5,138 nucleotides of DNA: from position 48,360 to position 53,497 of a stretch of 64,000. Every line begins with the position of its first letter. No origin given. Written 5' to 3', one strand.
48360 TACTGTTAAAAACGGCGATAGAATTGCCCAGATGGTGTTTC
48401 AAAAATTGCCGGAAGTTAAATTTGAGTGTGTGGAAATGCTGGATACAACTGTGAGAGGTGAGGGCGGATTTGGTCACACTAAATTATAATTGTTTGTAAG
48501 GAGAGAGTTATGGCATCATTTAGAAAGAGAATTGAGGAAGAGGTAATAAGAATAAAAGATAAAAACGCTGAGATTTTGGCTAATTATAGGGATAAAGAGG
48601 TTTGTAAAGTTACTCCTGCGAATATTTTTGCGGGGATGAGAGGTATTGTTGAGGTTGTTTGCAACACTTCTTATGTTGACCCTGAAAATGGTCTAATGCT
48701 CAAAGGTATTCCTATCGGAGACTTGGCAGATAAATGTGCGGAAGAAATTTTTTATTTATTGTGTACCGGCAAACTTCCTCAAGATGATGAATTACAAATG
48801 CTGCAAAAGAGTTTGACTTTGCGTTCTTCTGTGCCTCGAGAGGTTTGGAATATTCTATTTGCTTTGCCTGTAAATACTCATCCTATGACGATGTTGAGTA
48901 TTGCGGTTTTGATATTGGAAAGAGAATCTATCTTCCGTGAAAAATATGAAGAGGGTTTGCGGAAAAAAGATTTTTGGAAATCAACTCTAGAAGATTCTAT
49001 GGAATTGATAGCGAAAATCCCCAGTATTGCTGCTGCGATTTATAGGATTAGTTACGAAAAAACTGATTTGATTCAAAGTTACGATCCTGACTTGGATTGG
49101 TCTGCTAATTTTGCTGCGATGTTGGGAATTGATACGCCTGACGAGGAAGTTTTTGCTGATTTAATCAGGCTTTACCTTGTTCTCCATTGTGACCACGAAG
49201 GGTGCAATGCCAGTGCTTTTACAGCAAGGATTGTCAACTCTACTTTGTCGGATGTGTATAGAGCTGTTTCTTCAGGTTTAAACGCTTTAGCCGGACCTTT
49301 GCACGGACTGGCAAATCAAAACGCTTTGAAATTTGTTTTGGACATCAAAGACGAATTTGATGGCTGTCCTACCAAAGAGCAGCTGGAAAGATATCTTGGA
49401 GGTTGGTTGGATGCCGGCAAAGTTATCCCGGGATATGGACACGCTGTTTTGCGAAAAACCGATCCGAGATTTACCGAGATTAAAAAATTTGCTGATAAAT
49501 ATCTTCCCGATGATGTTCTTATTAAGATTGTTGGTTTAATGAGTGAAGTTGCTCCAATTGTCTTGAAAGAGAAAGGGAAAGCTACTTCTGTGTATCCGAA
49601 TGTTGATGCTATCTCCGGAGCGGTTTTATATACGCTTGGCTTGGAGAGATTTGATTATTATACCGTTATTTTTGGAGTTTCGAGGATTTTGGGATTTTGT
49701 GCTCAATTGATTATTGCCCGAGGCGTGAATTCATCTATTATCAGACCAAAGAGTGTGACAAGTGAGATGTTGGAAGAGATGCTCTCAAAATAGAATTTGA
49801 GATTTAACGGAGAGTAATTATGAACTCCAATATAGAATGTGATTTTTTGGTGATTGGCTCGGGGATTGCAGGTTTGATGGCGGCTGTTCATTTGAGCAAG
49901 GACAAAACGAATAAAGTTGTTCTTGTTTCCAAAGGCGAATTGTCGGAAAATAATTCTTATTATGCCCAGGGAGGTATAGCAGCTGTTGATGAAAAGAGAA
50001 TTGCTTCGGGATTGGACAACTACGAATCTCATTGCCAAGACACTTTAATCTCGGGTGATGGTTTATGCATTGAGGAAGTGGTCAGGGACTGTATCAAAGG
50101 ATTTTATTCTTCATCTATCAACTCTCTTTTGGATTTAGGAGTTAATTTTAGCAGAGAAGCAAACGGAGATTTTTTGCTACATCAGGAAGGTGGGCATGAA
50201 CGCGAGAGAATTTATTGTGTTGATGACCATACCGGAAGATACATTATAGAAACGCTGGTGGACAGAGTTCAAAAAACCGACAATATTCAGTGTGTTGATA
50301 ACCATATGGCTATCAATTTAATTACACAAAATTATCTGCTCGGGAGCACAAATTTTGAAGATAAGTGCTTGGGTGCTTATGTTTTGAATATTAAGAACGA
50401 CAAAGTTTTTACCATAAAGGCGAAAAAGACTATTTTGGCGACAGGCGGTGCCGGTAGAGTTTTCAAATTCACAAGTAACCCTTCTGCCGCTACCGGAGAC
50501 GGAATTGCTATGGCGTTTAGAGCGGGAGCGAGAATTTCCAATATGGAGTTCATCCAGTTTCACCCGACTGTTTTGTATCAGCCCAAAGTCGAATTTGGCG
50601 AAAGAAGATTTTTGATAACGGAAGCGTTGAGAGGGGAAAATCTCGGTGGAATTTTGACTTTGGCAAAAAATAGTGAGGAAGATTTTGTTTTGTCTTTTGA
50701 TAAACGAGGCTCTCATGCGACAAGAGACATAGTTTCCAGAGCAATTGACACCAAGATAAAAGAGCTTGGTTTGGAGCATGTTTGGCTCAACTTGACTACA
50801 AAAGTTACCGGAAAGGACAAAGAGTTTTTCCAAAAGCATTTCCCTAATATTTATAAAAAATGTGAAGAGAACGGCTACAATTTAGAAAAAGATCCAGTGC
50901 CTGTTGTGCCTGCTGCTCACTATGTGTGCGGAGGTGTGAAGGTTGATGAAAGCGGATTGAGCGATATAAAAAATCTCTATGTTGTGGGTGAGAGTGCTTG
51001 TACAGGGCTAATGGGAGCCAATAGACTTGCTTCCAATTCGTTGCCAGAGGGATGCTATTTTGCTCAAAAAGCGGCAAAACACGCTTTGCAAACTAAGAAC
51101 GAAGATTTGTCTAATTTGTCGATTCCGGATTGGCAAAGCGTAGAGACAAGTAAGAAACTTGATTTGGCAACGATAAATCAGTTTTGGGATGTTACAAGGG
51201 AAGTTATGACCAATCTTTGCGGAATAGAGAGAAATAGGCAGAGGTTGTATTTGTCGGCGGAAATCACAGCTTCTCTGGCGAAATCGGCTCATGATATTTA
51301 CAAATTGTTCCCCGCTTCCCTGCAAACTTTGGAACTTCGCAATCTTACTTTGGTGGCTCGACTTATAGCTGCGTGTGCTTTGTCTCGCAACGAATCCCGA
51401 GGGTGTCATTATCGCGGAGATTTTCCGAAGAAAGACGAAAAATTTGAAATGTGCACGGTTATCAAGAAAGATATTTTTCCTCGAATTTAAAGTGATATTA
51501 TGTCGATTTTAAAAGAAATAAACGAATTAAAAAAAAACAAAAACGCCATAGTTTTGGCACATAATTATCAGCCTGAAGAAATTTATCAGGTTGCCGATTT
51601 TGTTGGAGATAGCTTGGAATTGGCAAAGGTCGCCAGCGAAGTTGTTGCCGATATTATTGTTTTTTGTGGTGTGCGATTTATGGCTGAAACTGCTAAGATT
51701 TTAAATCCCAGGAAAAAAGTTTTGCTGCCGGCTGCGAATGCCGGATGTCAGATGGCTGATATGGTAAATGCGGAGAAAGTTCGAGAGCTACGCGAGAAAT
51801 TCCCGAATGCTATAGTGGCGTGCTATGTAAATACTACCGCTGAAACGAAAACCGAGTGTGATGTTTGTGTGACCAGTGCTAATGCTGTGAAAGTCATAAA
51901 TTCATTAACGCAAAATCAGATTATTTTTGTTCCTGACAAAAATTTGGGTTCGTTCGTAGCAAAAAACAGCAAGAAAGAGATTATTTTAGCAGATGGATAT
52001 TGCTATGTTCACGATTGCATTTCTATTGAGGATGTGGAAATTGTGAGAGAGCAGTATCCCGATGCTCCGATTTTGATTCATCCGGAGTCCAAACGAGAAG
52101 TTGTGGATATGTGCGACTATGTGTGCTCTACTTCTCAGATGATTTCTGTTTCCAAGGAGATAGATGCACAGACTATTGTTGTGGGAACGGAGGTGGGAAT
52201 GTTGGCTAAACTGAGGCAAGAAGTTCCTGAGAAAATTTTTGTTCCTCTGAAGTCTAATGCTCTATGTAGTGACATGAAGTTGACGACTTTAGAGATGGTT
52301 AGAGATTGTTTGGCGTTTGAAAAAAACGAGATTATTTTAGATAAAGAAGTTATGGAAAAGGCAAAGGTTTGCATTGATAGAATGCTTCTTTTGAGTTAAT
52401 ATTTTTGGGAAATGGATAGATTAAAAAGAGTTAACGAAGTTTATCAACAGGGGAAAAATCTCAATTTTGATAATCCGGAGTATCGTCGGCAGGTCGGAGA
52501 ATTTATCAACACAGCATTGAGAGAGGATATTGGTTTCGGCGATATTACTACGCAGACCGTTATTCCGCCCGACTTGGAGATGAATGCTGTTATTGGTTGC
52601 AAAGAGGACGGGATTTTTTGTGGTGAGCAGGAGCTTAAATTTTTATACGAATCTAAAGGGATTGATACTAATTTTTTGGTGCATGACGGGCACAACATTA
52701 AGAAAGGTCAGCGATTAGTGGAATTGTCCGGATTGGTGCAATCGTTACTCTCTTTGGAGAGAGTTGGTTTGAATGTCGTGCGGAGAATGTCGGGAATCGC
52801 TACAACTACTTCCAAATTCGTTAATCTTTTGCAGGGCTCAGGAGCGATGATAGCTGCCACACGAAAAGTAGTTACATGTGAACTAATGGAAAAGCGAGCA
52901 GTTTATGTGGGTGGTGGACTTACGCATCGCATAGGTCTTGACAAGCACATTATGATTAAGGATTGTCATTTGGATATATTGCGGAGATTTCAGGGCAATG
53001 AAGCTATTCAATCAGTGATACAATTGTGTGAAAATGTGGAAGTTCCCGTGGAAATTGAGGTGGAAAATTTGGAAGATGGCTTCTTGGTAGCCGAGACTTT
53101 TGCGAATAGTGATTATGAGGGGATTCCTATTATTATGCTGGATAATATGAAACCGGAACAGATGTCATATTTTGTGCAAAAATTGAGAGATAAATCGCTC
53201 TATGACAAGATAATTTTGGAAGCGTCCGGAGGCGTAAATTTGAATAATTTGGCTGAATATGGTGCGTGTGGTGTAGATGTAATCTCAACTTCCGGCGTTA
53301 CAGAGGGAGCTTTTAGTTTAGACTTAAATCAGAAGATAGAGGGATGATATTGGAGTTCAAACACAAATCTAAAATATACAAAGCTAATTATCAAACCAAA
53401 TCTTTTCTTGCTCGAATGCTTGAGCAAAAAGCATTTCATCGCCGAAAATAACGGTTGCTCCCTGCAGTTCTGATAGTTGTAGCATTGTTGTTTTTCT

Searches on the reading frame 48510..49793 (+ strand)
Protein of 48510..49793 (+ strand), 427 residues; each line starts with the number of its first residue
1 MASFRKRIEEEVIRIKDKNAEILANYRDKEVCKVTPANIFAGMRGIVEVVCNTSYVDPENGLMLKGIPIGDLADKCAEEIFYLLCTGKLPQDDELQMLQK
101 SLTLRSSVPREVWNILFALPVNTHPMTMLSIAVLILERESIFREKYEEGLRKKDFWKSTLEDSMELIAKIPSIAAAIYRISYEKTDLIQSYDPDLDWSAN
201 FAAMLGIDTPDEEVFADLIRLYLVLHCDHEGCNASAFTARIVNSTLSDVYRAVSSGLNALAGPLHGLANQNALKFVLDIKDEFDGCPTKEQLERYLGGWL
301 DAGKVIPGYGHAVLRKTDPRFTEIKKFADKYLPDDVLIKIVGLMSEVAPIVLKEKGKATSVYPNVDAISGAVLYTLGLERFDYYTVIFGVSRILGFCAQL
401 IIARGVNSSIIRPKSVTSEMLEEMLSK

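Call 28: search_protein_families(library=pfam, proteins=[window:48510-49793:+], max_evalue=0.001)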
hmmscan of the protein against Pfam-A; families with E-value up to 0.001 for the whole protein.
window:48510-49793:+ (427 aa): 1 family
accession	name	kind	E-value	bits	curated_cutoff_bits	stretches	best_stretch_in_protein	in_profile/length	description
PF00285.26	Citrate_synt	-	1e-97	327.8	27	1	42-414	1-357/357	Citrate synthase, C-terminal domain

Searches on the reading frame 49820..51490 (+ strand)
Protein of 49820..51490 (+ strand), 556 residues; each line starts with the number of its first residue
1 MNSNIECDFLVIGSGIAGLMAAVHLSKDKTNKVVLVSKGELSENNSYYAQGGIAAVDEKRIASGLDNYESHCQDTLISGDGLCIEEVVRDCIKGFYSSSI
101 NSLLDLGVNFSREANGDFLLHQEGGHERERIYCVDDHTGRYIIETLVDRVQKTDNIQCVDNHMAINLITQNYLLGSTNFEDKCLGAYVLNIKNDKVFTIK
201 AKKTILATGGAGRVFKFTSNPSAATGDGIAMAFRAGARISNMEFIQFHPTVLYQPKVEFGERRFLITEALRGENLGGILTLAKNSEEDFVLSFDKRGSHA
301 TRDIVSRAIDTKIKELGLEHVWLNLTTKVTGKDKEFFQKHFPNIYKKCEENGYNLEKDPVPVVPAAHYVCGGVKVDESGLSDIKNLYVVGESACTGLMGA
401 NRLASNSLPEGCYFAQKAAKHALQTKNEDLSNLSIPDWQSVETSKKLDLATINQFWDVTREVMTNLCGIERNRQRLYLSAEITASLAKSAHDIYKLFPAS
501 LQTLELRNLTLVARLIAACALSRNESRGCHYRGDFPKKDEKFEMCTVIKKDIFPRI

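Call 36: search_protein_families(library=ncbifam, proteins=[window:49820-51490:+], max_evalue=0.00001)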
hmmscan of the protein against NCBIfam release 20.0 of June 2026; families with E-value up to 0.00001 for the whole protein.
window:49820-51490:+ (556 aa): 32 families (the best 25 are shown)
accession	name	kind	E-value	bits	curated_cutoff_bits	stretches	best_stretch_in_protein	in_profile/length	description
NF006567.0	PRK09077.1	equivalog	4.8e-163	543.2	629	1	3-544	5-527/537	L-aspartate oxidase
TIGR00551.1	nadB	equivalog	1.2e-143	479.4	452.75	1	6-536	2-489/489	L-aspartate oxidase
NF005867.0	PRK07804.1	equivalog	5.1e-130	434.3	639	1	6-549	18-530/548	L-aspartate oxidase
NF005636.0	PRK07395.1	subfamily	5.7e-119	397.9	723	1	6-551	12-550/560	L-aspartate oxidase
NF005701.0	PRK07512.1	equivalog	5.4e-115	384.7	528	1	6-546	9-494/516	L-aspartate oxidase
NF005978.0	PRK08071.1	equivalog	7.1e-114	381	621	1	8-544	5-499/514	L-aspartate oxidase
NF004820.0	PRK06175.1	equivalog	2.4e-102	343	472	1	4-444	2-401/433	L-aspartate oxidase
NF004900.0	PRK06263.1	equivalog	2.9e-99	333.1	718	1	3-550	4-536/546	fumarate reductase (CoM/CoB) subunit TfrA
TIGR01812.1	sdhA_frdA_Gneg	subfamily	1.8e-93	314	567.3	1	8-547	1-541/568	succinate dehydrogenase or fumarate reductase, flavoprotein subunit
NF004724.0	PRK06069.1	subfamily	1.4e-86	290.9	826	1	4-541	3-543/577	succinate dehydrogenase/fumarate reductase flavoprotein subunit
NF005866.0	PRK07803.1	equivalog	9e-75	252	819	2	6-287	8-280/631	fumarate reductase/succinate dehydrogenase flavoprotein subunit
NF006686.0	PRK09231.1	equivalog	1.8e-73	248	854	1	5-540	4-545/598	fumarate reductase (quinol) flavoprotein subunit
NF004613.0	PRK05945.1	equivalog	3e-70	237.4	824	1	6-541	3-541/575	succinate dehydrogenase/fumarate reductase flavoprotein subunit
NF042982.1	MFR_Fp_SdhA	equivalog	7.2e-70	236.1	1100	1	6-540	47-578/612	8-methylmenaquinol:fumarate reductase flavoprotein subunit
TIGR01816.1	sdhA_forward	equivalog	1.3e-69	234.9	727.35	1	7-550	3-553/584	succinate dehydrogenase flavoprotein subunit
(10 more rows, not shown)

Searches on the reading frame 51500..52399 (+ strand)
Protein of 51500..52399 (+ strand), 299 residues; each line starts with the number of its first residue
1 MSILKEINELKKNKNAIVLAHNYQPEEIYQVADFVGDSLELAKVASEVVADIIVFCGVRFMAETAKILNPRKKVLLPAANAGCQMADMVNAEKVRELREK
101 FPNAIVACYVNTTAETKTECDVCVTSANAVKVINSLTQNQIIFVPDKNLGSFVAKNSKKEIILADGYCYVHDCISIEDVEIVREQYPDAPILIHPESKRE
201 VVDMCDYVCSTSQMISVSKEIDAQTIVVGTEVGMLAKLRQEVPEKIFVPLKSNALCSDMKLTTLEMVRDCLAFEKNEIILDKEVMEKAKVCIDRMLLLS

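Call 36: search_protein_families(library=ncbifam, proteins=[window:51500-52399:+], max_evalue=0.00001)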
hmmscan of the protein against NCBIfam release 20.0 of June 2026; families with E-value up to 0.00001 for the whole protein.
window:51500-52399:+ (299 aa): 4 families
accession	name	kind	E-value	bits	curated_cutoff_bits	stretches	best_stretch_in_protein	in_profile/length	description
NF006878.0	PRK09375.1-2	equivalog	8.5e-121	402.7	294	1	2-298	5-304/306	quinolinate synthase NadA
TIGR00550.1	nadA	equivalog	2.5e-109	365.2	262.9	1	5-299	8-309/309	quinolinate synthase NadA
NF006884.0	PRK09375.2-5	equivalog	2.9e-47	161.4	691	2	14-156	85-248/426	quinolinate synthase NadA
NF006882.0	PRK09375.2-3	equivalog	1.3e-15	56.9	561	1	14-154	72-230/447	quinolinate synthase NadA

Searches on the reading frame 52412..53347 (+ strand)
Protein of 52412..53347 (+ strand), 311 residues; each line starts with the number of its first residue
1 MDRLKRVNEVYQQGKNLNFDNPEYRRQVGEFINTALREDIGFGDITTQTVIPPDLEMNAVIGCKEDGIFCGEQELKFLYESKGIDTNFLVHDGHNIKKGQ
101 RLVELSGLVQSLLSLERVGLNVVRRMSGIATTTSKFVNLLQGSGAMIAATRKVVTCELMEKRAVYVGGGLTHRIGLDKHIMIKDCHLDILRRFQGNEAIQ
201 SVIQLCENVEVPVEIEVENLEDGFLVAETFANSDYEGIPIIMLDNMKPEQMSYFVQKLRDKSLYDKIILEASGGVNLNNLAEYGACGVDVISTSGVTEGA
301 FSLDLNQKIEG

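Call 36: search_protein_families(library=ncbifam, proteins=[window:52412-53347:+], max_evalue=0.00001)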
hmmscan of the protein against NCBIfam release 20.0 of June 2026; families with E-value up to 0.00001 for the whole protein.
window:52412-53347:+ (311 aa): 2 families
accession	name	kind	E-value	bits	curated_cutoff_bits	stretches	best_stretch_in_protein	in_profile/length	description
TIGR00078.1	nadC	equivalog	1.1e-68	231.4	198.4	1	32-306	2-266/269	carboxylating nicotinate-nucleotide diphosphorylase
TIGR01334.1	modD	hypoth_equivalog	3.4e-26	92.3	178.85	1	32-294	8-263/277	ModD protein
